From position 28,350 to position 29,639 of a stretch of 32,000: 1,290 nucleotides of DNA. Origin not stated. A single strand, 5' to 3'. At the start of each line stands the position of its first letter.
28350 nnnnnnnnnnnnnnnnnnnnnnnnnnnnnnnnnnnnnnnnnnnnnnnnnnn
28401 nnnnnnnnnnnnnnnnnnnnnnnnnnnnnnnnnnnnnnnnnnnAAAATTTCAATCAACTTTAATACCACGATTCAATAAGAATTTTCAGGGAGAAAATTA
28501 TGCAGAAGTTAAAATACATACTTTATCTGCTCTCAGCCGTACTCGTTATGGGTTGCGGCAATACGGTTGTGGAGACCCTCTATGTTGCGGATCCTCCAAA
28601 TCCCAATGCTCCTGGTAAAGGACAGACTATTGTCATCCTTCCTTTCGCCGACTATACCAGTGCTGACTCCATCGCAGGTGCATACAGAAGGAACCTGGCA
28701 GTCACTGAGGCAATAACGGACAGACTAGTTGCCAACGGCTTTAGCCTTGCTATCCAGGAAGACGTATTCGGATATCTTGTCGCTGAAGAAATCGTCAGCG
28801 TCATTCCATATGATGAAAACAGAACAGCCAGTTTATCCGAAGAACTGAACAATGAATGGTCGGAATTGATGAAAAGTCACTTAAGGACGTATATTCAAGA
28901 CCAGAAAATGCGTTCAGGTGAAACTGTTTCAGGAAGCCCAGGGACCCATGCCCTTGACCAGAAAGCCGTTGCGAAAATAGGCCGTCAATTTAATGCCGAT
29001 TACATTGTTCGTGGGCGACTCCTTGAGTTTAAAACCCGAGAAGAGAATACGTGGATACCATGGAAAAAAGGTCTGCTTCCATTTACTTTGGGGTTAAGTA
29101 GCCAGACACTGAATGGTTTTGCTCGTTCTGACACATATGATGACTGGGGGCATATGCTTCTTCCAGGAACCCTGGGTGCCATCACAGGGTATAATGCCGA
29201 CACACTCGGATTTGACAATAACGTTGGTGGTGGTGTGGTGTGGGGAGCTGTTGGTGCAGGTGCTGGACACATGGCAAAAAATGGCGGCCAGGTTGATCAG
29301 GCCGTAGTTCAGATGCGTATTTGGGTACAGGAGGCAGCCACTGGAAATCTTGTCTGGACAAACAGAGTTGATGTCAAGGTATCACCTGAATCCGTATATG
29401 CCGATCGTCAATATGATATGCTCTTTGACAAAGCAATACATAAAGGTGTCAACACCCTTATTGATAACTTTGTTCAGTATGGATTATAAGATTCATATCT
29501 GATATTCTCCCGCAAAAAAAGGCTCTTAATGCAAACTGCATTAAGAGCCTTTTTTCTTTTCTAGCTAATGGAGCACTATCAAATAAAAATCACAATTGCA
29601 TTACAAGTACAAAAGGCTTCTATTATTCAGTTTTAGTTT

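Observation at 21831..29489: pilMNOP operon ends in a three-gene outer-membrane module instead of a single pilQ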

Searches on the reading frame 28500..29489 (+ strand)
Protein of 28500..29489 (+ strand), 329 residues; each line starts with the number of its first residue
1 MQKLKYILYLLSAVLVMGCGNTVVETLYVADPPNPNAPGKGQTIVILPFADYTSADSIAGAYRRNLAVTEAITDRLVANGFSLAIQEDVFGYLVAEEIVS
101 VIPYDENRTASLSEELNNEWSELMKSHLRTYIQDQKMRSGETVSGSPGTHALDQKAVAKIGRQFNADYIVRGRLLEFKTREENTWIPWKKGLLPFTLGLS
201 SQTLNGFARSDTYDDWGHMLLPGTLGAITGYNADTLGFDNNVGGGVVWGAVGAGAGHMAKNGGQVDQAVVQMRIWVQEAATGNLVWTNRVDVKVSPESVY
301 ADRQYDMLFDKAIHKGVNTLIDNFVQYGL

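Call 3: search_protein_families(library=pfam, proteins=[window:28500-29489:+], max_evalue=0.1)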
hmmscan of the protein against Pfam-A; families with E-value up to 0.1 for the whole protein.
window:28500-29489:+ (329 aa): 2 families
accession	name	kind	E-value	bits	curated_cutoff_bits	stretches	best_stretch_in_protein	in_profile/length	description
PF13036.11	LpoB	-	0.0023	18.3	22.3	1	121-180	56-116/147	Peptidoglycan-synthase activator LpoB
PF16539.10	FlgT_M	-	0.035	14.7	31.2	0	111-185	36-108/158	Flagellar assembly protein T, middle domain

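Call 4: search_protein_families(library=ncbifam, proteins=[window:28500-29489:+], max_evalue=0.1)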
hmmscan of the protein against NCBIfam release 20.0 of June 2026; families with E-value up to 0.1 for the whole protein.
window:28500-29489:+ (329 aa): 2 families
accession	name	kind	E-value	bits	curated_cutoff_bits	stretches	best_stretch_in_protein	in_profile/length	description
TIGR02722.1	lp_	equivalog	0.004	17.2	110.55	0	109-175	87-151/189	penicillin-binding protein activator LpoB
NF046031.1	AntRepSinIBacil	equivalog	0.066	13.3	80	0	113-137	8-32/58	anti-repressor SinI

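Call 18: find_homologous_proteins(query=window:28500-29486:+)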
Query window:28500-29486:+ (329 aa): 837 proteins with E <= 0.001 among 4533 candidates; the best 120 are listed.
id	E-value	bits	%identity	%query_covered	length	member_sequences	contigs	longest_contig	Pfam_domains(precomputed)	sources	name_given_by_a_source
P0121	7.8e-205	698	91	100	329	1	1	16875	-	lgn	-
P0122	1.5e-195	667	88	100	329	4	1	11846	-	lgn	-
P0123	3.1e-193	659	88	100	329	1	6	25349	-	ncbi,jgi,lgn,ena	-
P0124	1.8e-192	657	86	100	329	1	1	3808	-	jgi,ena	-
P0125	2.6e-192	656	85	100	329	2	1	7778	-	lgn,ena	-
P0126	7.0e-191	652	86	100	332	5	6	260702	-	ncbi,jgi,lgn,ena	-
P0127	9.6e-191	651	84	100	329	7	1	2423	-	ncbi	-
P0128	3.4e-190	649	84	99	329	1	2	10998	-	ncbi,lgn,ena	-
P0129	7.2e-190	648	86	99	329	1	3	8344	-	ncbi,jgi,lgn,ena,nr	ncbi:MAG TPA: hypothetical protein EYP35_10130 [Desulfobacterales bacterium]|nr:hypothetical protein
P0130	1.1e-189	648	83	99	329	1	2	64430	-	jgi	-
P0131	1.6e-189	647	83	100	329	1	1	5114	-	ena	-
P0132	2.9e-189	646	85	99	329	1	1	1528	-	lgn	-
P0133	2.7e-187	640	82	99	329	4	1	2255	-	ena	-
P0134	2.9e-187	640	84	100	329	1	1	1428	-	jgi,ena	-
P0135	2.9e-187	640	84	100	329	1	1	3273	-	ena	-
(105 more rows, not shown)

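Call 28: search_solved_structures(query=A2, max_evalue=10, show_alignments=0)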
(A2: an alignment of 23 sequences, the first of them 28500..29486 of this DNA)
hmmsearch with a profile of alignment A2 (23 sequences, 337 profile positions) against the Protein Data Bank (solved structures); distinct sequences matched with E-value up to 10: 4.
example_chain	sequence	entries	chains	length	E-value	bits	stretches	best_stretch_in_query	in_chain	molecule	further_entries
1y66_A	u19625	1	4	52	0.2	13.9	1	118-165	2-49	engrailed homeodomain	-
2hxd_A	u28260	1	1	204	0.61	12.3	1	87-176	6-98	dCTP deaminase, dUMP-forming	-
3gf0_A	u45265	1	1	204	0.62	12.3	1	87-176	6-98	dCTP deaminase, dUMP-forming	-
1ogh_A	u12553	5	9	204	0.62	12.3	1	87-176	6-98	BIFUNCTIONAL DEAMINASE/DIPHOSPHATASE | dCTP deaminase, dUMP-forming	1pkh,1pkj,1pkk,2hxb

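Call 29: predict_structure(alignment_id=A2)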
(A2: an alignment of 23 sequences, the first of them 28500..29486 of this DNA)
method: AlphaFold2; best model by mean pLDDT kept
length: 329 residues; sequences in the alignment: 23
mean_pLDDT: 59.1   pTM: 0.49
mean pLDDT of the five models: 59.1, 57.3, 54.7, 50.1, 45.6
residues with pLDDT >= 90: 0; 70-90: 99; 50-70: 129; < 50: 101
segments of 3 or more residues with pLDDT < 50: 18-29, 53-59, 100-119, 131-136, 138-148, 181-214, 260-264, 299-302
pLDDT, mean of each block of 10 residues (from residue 1): 65 49 33 66 79 49 70 81 73 62 38 44 54 44 39 74 85 65 43 34 33 51 62 57 63 55 56 79 76 59 62 79 75
secondary structure, 60 per line:
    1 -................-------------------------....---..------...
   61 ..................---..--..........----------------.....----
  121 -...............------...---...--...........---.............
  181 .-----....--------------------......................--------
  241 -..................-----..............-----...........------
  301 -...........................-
elements in order: H2-17 E43-46 H58-78 H86-95 H112-116 H122-136 H154-164 E168-181 H187-190 H211-232 H242-259 E265-278 E284-294 H302-328

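Call 33: fold_search(model_id=the predicted structure, library=pdb)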
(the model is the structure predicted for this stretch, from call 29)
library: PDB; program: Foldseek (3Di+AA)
matches with E <= 10: 629; with E <= 0.001: 20
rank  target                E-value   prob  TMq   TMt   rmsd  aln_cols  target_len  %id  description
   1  4uv2_B                4.3e-05  1.00  0.35  0.46  12.9       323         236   12  Structure of the curli transport lipoprotein CsgG in a non-lipidated, pre-pore conformation (released 2014-09-24)
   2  4uv2_G                4.3e-05  1.00  0.33  0.44  13.2       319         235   12  Structure of the curli transport lipoprotein CsgG in a non-lipidated, pre-pore conformation (released 2014-09-24)
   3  4uv2_F                4.6e-05  1.00  0.33  0.43  13.5       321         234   11  Structure of the curli transport lipoprotein CsgG in a non-lipidated, pre-pore conformation (released 2014-09-24)
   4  4uv2_D                6.2e-05  1.00  0.33  0.43  12.8       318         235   10  Structure of the curli transport lipoprotein CsgG in a non-lipidated, pre-pore conformation (released 2014-09-24)
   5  3w1e                  7.0e-05  1.00  0.36  0.33   7.7       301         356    9  Structure of FlgT, a flagellar basal body component protein (released 2013-04-03)
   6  4uv2_E                8.9e-05  1.00  0.33  0.43  13.7       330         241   12  Structure of the curli transport lipoprotein CsgG in a non-lipidated, pre-pore conformation (released 2014-09-24)
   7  9e2v_A                8.9e-05  1.00  0.29  0.40  13.0       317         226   10  Cryo-EM map of homodecameric TraT (released 2025-04-16)
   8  9fs5_A                1.1e-04  1.00  0.29  0.39  12.1       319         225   10  Cryo-EM structure of the decameric TraT surface exclusion lipoprotein from Escherichia coli (F plasmid) (released 2024-12-11)
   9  4hrv_B                1.7e-04  1.00  0.30  0.63   9.3       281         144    8  Crystal Structure of Lipoprotein GNA1162 from Neisseria meningitidis (released 2013-04-24)
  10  4uv2_J                1.7e-04  1.00  0.34  0.47  12.4       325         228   10  Structure of the curli transport lipoprotein CsgG in a non-lipidated, pre-pore conformation (released 2014-09-24)
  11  4uv2_I                1.7e-04  1.00  0.33  0.44  12.9       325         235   12  Structure of the curli transport lipoprotein CsgG in a non-lipidated, pre-pore conformation (released 2014-09-24)
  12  4uv2_P                1.8e-04  1.00  0.33  0.47  12.3       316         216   10  Structure of the curli transport lipoprotein CsgG in a non-lipidated, pre-pore conformation (released 2014-09-24)
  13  9fsm_A                1.9e-04  1.00  0.28  0.37  11.7       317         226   10  Cryo-EM structure of the decameric TraT surface exclusion lipoprotein from Klebsiella pneumoniae (pKpQIL plasmid) (released 2024-12-11)
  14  4uv2_A                2.2e-04  1.00  0.33  0.44  13.6       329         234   11  Structure of the curli transport lipoprotein CsgG in a non-lipidated, pre-pore conformation (released 2014-09-24)
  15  4uv2_N                2.3e-04  1.00  0.34  0.46  13.5       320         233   12  Structure of the curli transport lipoprotein CsgG in a non-lipidated, pre-pore conformation (released 2014-09-24)
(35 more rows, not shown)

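Call 45: search_protein_families(library=pfam, alignment_id=A2, max_evalue=1)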
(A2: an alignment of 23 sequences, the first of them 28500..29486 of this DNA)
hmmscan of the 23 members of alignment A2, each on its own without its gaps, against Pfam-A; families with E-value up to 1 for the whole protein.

A. member 1, window:28500-29486:+ (329 aa): 3 families
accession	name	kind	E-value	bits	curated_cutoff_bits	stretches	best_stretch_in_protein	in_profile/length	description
PF13036.11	LpoB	-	0.0023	18.3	22.3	1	121-180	56-116/147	Peptidoglycan-synthase activator LpoB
PF16539.10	FlgT_M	-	0.035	14.7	31.2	0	111-185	36-108/158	Flagellar assembly protein T, middle domain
PF20283.3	CTD7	-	0.1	13.2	27.6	1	108-185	42-118/126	C-terminal domain 7 of the ABC-three component (ABC-3C) systems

B. families by the number of members that match (of 23 scanned): 13 families
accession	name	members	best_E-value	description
PF13036.11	LpoB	23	3.6e-05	Peptidoglycan-synthase activator LpoB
PF16539.10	FlgT_M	15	0.0033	Flagellar assembly protein T, middle domain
PF13627.12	LptM_cons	4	0.044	LPS-assembly lipoprotein LptM, conserved region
PF03783.19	CsgG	3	0.0059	Curli production assembly/transport component CsgG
PF05433.20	Rick_17kDa_Anti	3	0.0066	Glycine zipper 2TM domain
PF08139.17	LPAM_1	2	0.012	Prokaryotic membrane lipoprotein lipid attachment site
PF04390.17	LptE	2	0.067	Lipopolysaccharide-assembly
PF20283.3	CTD7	2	0.068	C-terminal domain 7 of the ABC-three component (ABC-3C) systems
PF15935.10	RnlA_toxin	2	0.13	RNase LS, bacterial toxin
PF16139.11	DUF4847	1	0.012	Domain of unknown function (DUF4847)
PF05785.17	CNF1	1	0.058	Rho-activating domain of cytotoxic necrotizing factor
PF09306.15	Phage-scaffold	1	0.096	Bacteriophage, scaffolding protein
PF01297.22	ZnuA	1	0.099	Zinc-uptake complex component A periplasmic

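Call 46: search_protein_representatives(alignment_id=A2)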
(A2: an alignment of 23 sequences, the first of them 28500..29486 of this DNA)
Query: 23 sequences, 337 profile positions. Proteins with E-value up to 0.001 (for the whole library): 210; up to 1e-10: 164; up to 1e-30: 92. The best 150 are listed.
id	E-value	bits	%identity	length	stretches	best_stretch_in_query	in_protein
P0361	1.3e-128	445.2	-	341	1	1-336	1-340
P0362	2.4e-123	427.9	-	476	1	1-335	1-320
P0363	1.2e-121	422.4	-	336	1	1-266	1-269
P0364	2.3e-109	382.0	-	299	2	1-218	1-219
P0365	9.8e-107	373.3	-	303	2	1-223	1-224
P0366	1.1e-104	366.6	-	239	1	1-237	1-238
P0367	3.1e-98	345.4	-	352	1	5-333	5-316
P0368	9.8e-96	337.1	-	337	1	1-334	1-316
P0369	2.9e-94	332.3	-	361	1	4-334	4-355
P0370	2.2e-92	326.1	-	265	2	77-226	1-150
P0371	2.5e-92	325.9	-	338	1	1-333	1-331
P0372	6.1e-91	321.4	-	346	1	27-334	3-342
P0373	1.4e-87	310.3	-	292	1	1-231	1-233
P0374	5.9e-87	308.3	-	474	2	9-276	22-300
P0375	2.7e-82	293.0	-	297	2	1-231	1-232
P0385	9.8e-70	251.7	-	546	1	8-335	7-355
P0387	1.2e-67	244.8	-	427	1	9-333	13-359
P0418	2.0e-43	165.1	-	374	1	9-334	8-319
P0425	7.0e-41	156.8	-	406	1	28-334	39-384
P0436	4.3e-34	134.5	-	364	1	5-332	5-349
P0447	6.0e-32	127.4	-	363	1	10-333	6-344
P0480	1.6e-23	99.8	-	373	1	11-335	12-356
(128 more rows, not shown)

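Call 47: find_encoding_contigs(protein=P0436, flank=10000, max_places=2)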
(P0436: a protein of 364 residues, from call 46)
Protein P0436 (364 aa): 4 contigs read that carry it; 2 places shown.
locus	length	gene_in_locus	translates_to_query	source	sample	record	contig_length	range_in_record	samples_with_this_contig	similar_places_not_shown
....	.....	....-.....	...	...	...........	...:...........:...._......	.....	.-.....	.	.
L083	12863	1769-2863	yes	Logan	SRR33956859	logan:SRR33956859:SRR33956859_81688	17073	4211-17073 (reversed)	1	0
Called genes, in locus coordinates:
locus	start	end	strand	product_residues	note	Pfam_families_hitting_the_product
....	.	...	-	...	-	?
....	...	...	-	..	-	-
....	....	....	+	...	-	-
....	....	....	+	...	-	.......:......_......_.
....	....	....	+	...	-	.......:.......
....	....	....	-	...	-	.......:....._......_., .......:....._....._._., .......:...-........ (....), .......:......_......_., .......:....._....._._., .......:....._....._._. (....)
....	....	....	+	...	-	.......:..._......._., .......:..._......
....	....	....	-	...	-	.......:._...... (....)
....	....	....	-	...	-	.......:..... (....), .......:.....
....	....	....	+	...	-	-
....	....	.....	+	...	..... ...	-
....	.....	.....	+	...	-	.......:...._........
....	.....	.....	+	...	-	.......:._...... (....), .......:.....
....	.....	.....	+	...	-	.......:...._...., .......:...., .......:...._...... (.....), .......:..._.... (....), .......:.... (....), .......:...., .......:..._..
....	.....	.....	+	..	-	-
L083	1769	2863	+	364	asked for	-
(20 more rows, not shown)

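Call 48: find_encoding_contigs(protein=P0480, flank=10000, max_places=2)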
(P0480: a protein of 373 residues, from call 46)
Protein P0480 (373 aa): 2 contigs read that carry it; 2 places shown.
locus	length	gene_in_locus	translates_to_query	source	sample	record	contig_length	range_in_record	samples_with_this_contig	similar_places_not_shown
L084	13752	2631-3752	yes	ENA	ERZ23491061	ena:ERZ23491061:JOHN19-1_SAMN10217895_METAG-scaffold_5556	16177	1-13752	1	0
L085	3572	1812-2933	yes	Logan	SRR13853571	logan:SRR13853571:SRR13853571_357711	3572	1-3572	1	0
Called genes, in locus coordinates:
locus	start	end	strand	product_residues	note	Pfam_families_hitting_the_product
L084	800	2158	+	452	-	PF14306:PUA_2, PF01747:ATP-sulfurylase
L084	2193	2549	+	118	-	PF22271:DUF6955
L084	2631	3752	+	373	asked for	-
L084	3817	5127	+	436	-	-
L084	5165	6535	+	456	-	PF00535:Glycos_transf_2, PF13641:Glyco_tranf_2_3, PF13712:Glyco_tranf_2_5 (faint)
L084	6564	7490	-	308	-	PF10609:ParA (faint), PF01656:CbiA, PF00037:Fer4 (faint)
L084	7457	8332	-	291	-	PF01656:CbiA, PF10609:ParA (weak), PF13614:AAA_31 (faint), PF12838:Fer4_7 (faint), PF00037:Fer4 (weak), PF14697:Fer4_21 (weak), PF13187:Fer4_9 (weak)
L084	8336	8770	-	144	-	PF02579:Nitro_FeMo-Co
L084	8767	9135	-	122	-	PF02579:Nitro_FeMo-Co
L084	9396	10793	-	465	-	PF00082:Peptidase_S8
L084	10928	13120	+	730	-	PF00801:PKD (faint), PF18911:PKD_4 (weak)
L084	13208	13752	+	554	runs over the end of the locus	PF28239:Npun_R2479 (weak), PF01590:GAF, PF13185:GAF_2, PF13492:GAF_3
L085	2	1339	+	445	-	?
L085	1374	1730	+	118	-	PF22271:DUF6955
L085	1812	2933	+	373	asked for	-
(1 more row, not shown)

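Call 49: find_encoding_contigs(protein=P0387, flank=9000, max_places=1)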
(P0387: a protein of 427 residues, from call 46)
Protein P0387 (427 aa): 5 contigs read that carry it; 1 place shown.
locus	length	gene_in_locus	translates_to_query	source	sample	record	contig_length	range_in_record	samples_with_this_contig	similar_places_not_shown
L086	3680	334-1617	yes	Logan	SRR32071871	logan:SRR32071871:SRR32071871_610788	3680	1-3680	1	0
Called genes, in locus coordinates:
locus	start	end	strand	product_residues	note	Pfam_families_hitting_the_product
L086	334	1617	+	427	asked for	-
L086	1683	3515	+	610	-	PF19190:BACON_2 (faint)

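Call 50: find_encoding_contigs(protein=P0418, flank=9000, max_places=1)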
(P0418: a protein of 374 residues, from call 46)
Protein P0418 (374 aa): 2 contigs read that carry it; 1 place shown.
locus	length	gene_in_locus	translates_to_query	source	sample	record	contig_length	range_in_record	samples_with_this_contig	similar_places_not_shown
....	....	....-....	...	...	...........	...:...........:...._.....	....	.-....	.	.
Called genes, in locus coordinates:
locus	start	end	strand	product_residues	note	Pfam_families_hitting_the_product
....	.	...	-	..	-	?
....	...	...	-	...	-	-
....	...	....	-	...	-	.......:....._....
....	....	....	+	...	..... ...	-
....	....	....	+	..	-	?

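Call 57: find_encoding_contigs(protein=P0385, flank=9000, max_places=1)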
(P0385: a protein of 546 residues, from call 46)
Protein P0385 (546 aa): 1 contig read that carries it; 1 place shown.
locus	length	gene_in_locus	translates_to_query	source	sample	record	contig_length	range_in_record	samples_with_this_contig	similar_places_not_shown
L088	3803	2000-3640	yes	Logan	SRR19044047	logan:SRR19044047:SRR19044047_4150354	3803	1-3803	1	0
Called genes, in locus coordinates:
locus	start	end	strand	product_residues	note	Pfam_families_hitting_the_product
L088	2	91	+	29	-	?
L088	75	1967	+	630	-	PF19190:BACON_2 (weak)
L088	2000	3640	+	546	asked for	-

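Call 58: find_encoding_contigs(protein=P0425, flank=9000, max_places=1)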
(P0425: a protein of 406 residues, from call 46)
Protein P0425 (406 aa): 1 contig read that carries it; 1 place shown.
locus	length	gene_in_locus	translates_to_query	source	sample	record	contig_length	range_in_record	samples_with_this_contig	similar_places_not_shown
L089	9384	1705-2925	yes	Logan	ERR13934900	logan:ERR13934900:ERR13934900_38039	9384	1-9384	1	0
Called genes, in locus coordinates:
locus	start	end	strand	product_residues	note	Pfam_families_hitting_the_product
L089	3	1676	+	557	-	?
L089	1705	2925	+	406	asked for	-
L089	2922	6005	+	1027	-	PF13360:PQQ_2, PF13570:Beta-prop_ACSF4, PF13360:PQQ_2 (weak), PF13620:CarboxypepD_reg, PF22904:NOMO1-like_2nd, PF17210:SdrD_B, PF13620:CarboxypepD_reg, PF22904:NOMO1-like_2nd, +9 more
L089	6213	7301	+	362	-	PF00465:Fe-ADH (weak), PF13685:Fe-ADH_2, PF01761:DHQ_synthase, PF24621:DHQS_C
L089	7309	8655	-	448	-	PF00350:Dynamin_N (faint), PF01926:MMR_HSR1, PF02421:FeoB_N, PF03193:RsgA_GTPase (faint), PF00009:GTP_EFTU, PF01926:MMR_HSR1, PF02421:FeoB_N, PF14714:KH_dom-like, +2 more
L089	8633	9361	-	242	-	PF14622:Ribonucleas_3_3, PF00636:Ribonuclease_3, PF00035:dsrm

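Call 59: find_encoding_contigs(protein=P0447, flank=9000, max_places=1)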
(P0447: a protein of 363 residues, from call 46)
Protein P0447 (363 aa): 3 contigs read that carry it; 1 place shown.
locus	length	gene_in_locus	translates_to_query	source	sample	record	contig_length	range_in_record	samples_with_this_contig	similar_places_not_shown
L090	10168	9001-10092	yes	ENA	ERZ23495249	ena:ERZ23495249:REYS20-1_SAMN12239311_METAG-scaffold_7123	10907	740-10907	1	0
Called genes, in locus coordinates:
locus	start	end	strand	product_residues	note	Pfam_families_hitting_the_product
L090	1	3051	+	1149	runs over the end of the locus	PF22904:NOMO1-like_2nd (faint), PF08308:PEGA (faint), PF14686:fn3_3 (faint), PF13620:CarboxypepD_reg, PF13715:CarbopepD_reg_2 (weak)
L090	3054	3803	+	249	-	-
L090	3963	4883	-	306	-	PF08241:Methyltransf_11, PF13649:Methyltransf_25 (weak), PF13847:Methyltransf_31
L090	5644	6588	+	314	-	-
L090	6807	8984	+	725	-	-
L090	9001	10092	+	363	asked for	-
